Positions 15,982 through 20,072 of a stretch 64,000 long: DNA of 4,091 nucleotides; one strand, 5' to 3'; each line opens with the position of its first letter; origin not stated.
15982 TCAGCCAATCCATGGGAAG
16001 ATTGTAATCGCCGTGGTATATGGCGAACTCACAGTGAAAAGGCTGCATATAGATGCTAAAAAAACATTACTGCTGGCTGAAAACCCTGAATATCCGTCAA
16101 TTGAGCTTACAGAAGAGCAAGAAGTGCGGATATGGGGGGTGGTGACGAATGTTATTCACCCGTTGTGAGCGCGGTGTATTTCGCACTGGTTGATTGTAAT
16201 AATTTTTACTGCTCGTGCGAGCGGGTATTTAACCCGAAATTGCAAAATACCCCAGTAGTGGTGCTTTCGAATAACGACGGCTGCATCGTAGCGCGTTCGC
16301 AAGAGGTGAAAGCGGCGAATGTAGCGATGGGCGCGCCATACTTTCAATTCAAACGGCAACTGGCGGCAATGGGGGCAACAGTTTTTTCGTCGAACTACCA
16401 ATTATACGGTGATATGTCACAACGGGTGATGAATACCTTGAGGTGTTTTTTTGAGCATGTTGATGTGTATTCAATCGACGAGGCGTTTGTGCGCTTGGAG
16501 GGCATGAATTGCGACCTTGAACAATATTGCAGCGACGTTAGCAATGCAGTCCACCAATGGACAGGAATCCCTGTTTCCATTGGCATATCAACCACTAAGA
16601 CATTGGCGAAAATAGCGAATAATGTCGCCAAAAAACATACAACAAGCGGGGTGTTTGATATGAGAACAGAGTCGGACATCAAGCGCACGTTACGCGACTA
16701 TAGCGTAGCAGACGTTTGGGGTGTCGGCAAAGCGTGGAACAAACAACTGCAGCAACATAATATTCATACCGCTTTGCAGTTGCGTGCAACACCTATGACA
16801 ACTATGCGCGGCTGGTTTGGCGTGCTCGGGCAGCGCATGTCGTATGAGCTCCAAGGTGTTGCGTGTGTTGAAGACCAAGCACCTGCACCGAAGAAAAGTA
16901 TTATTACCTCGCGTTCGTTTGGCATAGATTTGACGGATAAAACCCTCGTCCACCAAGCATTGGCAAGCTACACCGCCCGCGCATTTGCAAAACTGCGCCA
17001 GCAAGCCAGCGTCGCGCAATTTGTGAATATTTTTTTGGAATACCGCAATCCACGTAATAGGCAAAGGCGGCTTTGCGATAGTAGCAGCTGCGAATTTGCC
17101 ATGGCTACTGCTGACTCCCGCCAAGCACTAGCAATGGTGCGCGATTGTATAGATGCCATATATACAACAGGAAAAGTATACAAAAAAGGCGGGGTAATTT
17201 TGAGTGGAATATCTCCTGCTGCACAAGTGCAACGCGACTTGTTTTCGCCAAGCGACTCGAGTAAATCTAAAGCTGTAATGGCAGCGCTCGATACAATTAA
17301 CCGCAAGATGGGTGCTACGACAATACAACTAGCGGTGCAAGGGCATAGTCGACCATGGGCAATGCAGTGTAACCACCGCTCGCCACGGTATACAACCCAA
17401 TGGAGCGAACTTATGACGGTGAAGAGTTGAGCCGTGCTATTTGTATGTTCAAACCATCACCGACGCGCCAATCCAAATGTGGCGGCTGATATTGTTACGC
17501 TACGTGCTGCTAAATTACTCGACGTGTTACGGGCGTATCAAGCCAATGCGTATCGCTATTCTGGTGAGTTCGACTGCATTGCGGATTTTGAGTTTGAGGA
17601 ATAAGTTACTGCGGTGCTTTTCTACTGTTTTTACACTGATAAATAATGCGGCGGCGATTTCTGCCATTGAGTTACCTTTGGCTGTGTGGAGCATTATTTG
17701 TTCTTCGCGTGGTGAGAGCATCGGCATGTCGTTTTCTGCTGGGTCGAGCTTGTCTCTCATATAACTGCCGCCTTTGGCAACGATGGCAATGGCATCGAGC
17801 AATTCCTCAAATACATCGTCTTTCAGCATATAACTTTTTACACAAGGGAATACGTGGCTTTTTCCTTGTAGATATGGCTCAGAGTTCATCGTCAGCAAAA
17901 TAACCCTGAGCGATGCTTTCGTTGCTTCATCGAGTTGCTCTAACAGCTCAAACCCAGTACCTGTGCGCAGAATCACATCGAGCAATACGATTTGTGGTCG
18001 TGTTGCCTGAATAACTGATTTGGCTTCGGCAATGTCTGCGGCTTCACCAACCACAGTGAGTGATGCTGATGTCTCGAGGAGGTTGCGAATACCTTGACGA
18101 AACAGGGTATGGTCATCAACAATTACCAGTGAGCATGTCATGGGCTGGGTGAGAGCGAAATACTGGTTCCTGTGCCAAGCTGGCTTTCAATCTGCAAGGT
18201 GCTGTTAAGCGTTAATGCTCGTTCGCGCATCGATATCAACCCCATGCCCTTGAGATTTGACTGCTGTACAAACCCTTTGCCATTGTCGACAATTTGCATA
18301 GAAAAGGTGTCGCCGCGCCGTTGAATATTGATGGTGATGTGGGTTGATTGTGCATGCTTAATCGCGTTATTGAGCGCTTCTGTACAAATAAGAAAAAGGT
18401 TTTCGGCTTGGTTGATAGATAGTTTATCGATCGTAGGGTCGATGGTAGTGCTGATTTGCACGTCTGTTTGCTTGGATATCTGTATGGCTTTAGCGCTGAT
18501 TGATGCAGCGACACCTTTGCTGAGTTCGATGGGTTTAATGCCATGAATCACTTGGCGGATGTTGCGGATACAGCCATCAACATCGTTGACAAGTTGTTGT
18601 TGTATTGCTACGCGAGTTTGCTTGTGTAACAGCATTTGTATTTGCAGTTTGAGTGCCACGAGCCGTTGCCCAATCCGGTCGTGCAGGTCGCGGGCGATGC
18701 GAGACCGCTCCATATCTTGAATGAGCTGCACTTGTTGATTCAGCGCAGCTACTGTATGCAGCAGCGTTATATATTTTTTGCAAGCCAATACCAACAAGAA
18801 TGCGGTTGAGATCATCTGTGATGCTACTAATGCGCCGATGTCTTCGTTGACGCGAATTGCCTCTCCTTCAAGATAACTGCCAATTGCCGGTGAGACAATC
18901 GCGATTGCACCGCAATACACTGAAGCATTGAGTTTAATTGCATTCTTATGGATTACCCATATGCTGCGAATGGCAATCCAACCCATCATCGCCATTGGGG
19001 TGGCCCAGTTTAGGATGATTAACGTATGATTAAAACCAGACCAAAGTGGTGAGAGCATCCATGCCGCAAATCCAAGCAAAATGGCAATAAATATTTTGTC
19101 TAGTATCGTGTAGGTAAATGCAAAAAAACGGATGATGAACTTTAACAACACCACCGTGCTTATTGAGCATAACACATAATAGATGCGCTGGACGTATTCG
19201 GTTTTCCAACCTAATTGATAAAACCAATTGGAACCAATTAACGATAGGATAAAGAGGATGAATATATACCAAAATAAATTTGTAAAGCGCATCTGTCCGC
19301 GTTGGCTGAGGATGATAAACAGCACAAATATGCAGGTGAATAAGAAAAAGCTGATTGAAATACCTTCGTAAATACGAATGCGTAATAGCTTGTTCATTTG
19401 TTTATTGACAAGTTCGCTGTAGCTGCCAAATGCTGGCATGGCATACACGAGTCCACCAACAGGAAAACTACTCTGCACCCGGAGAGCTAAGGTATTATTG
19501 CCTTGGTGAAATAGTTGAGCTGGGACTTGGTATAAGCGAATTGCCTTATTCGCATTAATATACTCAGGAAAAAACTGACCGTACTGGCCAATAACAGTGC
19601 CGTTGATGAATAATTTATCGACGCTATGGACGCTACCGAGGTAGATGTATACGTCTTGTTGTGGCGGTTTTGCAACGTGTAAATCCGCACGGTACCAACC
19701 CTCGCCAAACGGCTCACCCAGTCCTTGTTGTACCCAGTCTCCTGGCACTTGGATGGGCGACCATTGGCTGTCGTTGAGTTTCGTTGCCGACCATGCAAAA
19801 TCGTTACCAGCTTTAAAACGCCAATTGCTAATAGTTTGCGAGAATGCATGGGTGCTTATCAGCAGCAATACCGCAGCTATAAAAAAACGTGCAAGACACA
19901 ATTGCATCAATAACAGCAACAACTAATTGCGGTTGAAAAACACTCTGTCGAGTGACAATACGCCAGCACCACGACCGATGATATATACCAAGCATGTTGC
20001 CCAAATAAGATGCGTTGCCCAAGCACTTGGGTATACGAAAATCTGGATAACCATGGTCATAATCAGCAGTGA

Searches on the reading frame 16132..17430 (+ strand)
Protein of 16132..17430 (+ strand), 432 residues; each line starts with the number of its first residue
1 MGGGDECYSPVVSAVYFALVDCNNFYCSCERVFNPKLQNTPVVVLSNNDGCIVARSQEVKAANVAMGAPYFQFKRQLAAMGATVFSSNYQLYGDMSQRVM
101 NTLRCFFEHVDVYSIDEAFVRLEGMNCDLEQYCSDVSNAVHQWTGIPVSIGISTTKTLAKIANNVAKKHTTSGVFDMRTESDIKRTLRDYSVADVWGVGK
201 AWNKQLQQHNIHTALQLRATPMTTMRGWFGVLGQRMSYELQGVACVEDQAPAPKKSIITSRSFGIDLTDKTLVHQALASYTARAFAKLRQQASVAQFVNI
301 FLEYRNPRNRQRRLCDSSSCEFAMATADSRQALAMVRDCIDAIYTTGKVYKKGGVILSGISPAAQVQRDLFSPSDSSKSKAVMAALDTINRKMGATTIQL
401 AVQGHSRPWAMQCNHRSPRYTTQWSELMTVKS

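Call 14: search_protein_families(library=ncbifam, proteins=[window:16132-17430:+])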
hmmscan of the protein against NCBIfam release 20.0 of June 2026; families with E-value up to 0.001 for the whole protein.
window:16132-17430:+ (432 aa): 10 families
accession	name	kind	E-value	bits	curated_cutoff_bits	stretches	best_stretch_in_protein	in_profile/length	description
NF002955.0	PRK03609.1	subfamily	3.5e-109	365.5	431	1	17-431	2-422/422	translesion error-prone DNA polymerase V subunit UmuC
NF002848.0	PRK03103.1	subfamily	1.7e-44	151.9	381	1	18-402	7-390/410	DNA polymerase IV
NF002882.0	PRK03348.1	equivalog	7.7e-41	140.3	389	1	20-414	10-395/461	DNA polymerase IV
NF002751.0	PRK02794.1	equivalog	3.9e-40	138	371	1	14-400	37-414/425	DNA polymerase IV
NF002492.0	PRK01810.1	equivalog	3.6e-38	131.3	399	1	20-403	15-394/412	DNA polymerase IV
NF003015.0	PRK03858.1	subfamily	9.5e-35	120.4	367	1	21-403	13-385/399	DNA polymerase IV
NF002883.0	PRK03352.1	equivalog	1.1e-31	110.3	330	1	19-306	9-295/347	DNA polymerase IV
NF002677.0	PRK02406.1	equivalog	1.3e-29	103.5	256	1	20-305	11-297/357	DNA polymerase IV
NF010731.0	PRK14133.1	equivalog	8.2e-26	91.1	362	1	20-303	8-286/352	DNA polymerase IV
NF002292.0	PRK01216.1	equivalog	2.6e-21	76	339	1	19-220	5-208/351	DNA polymerase IV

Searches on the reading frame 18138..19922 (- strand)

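Call 14: search_protein_families(library=ncbifam, proteins=[window:18138-19922:-])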
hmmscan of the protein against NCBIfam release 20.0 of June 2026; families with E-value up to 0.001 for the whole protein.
window:18138-19922:- (594 aa): 11 families
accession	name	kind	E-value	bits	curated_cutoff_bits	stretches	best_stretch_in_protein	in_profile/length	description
NF052443.1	SensHisKinMctS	equivalog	4.9e-30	104.3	700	1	373-588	220-442/457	two-component system sensor histidine kinase MctS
NF008649.0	PRK11644.1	equivalog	4.4e-25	88.4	408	1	393-590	291-494/499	signal transduction histidine-protein kinase/phosphatase UhpB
NF008184.0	PRK10935.1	equivalog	6.3e-24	84.5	553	1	391-591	349-556/565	nitrate/nitrite two-component system sensor histidine kinase NarQ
NF007896.0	PRK10600.1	equivalog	2.4e-22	79.3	578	1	395-590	380-581/598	nitrate/nitrite two-component system sensor histidine kinase NarX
NF052531.1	Strep_LiaS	equivalog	1.4e-18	67.3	450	1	396-589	123-322/328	envelope stress sensor histidine kinase LiaS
NF047786.1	his_kin_MadS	equivalog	7.9e-13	48.3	500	1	396-550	222-379/434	MadS family sensor histidine kinase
NF047322.1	HK_morpho_MacS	equivalog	7.6e-06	25.3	300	1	397-590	173-364/367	MacS family sensor histidine kinase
NF051872.1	HisKinPhyk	equivalog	2.2e-05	23.3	750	1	493-590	441-534/537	sensor histidine kinase PhyK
TIGR01925.2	spIIAB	equivalog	3.3e-05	23.8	135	1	491-590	25-132/137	anti-sigma F factor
TIGR02966.1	phoR_proteo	equivalog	3.4e-05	23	334.2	1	472-553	195-275/333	phosphate regulon sensor histidine kinase PhoR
NF041463.1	GalB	equivalog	7.3e-05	20.7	900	1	37-150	83-204/869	beta-galactosidase GalB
